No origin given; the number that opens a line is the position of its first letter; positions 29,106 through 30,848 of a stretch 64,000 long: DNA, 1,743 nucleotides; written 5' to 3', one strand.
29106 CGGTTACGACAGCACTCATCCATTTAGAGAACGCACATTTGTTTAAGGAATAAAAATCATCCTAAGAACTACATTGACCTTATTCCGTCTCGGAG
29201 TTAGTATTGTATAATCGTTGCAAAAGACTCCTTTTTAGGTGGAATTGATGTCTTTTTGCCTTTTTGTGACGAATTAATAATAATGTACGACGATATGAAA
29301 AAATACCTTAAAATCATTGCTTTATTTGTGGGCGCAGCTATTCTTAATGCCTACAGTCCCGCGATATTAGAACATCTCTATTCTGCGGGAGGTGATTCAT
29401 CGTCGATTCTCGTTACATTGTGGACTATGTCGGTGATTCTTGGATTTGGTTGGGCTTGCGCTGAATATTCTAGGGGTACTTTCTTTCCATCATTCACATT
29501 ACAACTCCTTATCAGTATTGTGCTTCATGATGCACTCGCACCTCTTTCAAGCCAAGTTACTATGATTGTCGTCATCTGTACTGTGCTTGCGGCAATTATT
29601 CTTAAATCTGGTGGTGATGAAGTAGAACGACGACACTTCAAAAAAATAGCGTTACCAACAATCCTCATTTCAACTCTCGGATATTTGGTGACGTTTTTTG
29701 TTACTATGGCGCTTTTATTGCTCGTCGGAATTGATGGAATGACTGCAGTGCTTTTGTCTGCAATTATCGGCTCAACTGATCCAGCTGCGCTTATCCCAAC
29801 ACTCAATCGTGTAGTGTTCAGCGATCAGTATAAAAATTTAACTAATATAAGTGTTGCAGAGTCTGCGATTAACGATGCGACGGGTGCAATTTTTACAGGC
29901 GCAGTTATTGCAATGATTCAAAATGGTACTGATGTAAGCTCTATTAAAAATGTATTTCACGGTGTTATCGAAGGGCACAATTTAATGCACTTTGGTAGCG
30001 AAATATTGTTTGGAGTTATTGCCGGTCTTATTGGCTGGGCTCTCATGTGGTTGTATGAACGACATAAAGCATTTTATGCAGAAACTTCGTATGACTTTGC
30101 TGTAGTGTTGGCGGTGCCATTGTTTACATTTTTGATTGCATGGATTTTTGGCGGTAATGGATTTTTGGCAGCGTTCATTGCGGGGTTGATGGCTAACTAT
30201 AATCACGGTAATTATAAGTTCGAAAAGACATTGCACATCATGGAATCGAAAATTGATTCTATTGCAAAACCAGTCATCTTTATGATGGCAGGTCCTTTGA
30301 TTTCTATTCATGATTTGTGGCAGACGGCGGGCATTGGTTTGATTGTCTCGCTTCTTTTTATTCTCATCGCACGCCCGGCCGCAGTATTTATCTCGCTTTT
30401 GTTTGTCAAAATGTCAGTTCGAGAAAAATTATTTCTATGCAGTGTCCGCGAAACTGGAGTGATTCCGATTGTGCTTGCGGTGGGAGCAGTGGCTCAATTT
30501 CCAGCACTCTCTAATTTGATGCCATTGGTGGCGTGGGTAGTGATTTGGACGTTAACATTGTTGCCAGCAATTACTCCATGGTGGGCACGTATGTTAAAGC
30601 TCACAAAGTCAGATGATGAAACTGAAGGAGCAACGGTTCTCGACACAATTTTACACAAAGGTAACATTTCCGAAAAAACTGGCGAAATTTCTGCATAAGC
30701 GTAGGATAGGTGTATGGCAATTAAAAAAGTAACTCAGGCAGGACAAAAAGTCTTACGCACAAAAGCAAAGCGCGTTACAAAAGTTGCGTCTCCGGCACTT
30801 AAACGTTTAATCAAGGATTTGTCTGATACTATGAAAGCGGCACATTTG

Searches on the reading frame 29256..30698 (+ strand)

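Call 98: search_protein_families(library=pfam, proteins=[window:29256-30698:+], max_evalue=0.00001)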
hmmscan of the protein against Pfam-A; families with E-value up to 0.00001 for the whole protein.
window:29256-30698:+ (480 aa): 1 family
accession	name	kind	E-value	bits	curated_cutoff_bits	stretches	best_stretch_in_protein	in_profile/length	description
PF00999.27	Na_H_Exchanger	-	5.2e-34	118.1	26.2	1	73-443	12-372/375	Sodium/hydrogen exchanger, transmembrane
